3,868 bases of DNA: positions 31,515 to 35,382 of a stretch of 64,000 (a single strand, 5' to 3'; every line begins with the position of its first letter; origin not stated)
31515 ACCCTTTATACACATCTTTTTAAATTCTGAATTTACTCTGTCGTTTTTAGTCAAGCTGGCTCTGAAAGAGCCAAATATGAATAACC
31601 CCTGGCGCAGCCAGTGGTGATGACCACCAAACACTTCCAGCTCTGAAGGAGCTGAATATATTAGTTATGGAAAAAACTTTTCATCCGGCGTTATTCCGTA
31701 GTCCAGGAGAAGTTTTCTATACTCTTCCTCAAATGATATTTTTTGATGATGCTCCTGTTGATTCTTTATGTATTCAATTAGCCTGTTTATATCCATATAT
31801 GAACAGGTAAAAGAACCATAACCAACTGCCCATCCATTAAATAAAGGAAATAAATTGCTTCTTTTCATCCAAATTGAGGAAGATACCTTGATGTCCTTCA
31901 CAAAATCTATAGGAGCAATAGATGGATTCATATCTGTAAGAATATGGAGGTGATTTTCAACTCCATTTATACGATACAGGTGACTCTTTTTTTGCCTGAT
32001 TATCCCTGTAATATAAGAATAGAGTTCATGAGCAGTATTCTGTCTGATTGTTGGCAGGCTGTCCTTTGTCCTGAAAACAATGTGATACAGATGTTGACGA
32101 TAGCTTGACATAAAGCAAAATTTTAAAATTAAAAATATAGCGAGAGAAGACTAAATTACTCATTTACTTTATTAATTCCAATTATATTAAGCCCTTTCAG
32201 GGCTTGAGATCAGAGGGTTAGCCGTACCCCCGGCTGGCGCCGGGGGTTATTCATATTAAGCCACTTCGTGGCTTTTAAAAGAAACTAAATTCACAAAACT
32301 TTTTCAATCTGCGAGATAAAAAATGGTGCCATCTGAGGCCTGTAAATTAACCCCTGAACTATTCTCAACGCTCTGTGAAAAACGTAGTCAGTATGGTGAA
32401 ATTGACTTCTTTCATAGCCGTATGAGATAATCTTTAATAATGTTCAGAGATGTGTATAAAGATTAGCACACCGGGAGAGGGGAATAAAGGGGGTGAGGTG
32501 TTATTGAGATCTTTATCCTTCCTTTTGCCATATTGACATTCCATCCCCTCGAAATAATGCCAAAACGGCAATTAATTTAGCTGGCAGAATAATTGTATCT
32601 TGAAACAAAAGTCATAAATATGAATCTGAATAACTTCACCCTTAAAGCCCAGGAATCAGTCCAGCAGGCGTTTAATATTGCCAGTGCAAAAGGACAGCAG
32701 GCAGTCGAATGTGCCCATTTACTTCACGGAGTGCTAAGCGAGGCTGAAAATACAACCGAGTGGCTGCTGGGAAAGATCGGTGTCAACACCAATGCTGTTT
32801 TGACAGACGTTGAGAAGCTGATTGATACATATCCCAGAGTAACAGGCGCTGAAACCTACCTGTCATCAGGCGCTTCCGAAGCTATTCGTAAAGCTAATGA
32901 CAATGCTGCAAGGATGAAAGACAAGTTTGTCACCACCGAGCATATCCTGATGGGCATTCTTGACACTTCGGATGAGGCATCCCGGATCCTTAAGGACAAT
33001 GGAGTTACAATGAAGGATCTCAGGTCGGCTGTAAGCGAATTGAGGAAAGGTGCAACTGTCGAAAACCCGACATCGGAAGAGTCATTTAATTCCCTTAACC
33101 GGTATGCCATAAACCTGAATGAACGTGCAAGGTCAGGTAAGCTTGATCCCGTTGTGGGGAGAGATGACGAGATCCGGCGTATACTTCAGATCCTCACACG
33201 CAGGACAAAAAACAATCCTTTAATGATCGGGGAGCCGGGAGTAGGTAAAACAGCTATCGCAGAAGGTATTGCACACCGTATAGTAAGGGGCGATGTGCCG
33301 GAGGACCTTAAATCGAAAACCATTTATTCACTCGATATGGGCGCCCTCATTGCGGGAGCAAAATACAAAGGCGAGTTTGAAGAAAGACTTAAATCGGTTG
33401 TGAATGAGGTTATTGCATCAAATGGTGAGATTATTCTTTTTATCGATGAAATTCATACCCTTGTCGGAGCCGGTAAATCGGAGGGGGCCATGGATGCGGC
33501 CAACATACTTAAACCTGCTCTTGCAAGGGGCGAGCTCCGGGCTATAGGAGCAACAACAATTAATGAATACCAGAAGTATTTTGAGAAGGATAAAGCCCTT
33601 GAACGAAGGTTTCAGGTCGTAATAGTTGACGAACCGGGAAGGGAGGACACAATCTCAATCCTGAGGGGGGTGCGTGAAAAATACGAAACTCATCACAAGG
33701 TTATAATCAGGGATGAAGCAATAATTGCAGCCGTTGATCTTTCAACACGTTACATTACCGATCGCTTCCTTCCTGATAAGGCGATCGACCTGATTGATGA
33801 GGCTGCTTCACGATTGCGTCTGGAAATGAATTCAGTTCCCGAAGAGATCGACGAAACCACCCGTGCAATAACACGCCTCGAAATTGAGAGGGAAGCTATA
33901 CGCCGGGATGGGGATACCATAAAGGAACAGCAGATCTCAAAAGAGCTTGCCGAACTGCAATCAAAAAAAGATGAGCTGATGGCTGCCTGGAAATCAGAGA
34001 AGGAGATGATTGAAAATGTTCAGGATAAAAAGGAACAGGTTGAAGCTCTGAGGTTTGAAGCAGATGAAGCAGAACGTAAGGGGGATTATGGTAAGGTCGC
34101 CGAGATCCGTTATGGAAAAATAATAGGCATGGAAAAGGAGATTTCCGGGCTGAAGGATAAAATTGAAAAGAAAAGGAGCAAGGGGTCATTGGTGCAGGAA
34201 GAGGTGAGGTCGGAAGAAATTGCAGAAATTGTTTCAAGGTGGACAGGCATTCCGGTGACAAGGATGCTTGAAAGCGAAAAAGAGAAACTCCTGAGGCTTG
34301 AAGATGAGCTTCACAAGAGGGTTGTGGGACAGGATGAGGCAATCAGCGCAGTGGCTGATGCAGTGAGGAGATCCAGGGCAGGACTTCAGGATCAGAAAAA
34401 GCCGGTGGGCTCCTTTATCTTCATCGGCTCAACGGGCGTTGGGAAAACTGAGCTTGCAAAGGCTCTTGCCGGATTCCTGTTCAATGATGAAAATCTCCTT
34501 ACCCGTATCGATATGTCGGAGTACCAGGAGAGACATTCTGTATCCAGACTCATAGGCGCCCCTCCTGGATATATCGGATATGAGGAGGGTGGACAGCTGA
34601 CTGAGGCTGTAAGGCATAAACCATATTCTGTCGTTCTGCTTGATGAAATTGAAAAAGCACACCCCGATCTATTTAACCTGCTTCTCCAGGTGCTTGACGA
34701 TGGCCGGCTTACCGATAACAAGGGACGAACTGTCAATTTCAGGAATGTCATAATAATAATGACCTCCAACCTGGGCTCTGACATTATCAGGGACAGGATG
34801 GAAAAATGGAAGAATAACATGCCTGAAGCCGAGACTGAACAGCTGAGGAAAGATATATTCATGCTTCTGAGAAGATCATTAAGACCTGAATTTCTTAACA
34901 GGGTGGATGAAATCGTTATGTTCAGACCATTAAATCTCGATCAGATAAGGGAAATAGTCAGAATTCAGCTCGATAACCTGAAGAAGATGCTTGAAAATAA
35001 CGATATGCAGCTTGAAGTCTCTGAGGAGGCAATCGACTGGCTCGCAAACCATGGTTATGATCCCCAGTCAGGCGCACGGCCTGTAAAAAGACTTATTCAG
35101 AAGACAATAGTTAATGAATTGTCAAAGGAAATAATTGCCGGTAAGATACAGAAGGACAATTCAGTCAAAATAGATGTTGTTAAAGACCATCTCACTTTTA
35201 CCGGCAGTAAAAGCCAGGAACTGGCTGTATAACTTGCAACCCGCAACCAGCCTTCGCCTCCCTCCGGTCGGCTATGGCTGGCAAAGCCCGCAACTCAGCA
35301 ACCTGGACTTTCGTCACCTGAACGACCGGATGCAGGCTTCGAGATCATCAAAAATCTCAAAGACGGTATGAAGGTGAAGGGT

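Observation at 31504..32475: Element with Tn5-type ends and a 9-bp target duplication that carries an IS200/RAYT-type HUH transposase instead of a DDE transposase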

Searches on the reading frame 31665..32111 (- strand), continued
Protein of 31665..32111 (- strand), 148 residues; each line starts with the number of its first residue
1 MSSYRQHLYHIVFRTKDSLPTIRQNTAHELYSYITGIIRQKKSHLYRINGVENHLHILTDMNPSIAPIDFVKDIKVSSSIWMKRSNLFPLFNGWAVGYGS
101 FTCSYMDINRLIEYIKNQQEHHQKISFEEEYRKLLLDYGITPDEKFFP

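Call 39: search_solved_structures(query=window:31665-32111:-, max_evalue=0.01, show_alignments=2)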
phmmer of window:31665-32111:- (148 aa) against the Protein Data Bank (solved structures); distinct sequences matched with E-value up to 0.01: 2.
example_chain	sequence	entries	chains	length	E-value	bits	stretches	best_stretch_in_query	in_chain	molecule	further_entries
2a6m_A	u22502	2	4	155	0.00017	24.7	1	9-124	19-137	ISHp608 transposase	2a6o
2vhg_A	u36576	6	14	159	0.00019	24.6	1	9-124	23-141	TRANSPOSASE ORFA | Putative transposase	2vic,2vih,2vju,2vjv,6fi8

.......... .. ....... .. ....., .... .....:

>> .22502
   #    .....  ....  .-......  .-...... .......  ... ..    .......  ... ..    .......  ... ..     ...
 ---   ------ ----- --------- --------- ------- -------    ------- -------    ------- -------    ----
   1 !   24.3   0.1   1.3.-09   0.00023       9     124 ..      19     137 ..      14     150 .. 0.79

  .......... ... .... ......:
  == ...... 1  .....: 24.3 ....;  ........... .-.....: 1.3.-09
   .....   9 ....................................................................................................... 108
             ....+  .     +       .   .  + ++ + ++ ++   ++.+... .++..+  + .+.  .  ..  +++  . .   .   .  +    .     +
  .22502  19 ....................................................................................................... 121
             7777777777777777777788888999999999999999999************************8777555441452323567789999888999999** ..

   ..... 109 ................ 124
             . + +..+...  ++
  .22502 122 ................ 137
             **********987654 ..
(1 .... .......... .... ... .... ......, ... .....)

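Call 46: find_related_loci(query=A1, collection=metagenome_contigs, flank=2500)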
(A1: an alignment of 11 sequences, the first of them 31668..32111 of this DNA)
Query A1 (148 aa) in metagenome_contigs; peptide patterns used: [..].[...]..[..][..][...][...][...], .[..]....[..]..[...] (x = any residue, [..] = any of these).
600 stretches matched a pattern (row limit reached: there are more); 575 encode a relative of the query (tblastn E <= 1e-3); the best 80 are kept; 80 distinct loci.
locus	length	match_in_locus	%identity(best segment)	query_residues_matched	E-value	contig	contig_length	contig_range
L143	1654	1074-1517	84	1-148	4e-92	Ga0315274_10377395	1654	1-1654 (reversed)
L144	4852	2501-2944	77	1-148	2e-79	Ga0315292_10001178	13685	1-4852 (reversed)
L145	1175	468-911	74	1-148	5e-83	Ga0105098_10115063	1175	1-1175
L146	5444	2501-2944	74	1-148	3e-76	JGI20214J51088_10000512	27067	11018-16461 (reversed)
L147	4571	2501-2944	70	1-148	7e-74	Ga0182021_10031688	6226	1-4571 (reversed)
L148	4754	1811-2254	71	1-148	3e-72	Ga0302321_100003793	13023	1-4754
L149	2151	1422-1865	57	1-148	4e-58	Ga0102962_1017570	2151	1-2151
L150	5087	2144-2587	53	1-148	4e-51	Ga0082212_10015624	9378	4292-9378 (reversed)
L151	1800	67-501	54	3-147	7e-51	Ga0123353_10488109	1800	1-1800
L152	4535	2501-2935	56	1-145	1e-49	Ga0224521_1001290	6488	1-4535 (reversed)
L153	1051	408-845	54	1-146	3e-52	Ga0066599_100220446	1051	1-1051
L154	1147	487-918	51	3-146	2e-51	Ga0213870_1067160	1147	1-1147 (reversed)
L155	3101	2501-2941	52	1-147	4e-49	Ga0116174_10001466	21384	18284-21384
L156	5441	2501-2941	52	1-147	7e-48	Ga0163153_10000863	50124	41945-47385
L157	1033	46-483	50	1-146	1e-50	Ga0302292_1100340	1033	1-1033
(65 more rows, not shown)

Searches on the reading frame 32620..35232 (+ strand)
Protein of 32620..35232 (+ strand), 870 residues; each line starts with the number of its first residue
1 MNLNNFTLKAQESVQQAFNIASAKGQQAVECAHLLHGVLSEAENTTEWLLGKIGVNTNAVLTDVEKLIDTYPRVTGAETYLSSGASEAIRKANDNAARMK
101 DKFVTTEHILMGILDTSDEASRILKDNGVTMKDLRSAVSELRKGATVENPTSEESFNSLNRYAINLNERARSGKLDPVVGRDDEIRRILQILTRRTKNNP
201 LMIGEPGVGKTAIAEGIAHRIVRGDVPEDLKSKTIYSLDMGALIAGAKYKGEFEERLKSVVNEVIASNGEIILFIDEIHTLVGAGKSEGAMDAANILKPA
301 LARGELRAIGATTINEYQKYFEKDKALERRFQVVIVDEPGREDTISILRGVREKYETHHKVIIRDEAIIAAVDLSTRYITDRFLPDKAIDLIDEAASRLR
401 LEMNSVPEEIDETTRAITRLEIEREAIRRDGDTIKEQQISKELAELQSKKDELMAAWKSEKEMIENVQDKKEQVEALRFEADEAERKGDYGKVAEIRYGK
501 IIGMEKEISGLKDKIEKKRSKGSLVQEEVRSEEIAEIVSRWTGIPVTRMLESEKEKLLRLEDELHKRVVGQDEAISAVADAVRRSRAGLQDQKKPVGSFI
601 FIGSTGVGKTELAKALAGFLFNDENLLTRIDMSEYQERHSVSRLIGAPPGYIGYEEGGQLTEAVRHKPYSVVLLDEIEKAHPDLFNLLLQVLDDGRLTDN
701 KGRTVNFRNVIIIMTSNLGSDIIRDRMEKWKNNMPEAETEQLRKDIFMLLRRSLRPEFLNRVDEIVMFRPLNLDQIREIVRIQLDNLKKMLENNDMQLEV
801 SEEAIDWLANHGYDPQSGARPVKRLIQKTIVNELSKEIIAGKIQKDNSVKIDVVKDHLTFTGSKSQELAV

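Call 86: find_encoding_contigs(protein=window:32620-35232:+, flank=3000, max_places=8)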
Protein window:32620-35232:+ (870 aa): no gene with exactly this product is on record in the collection.
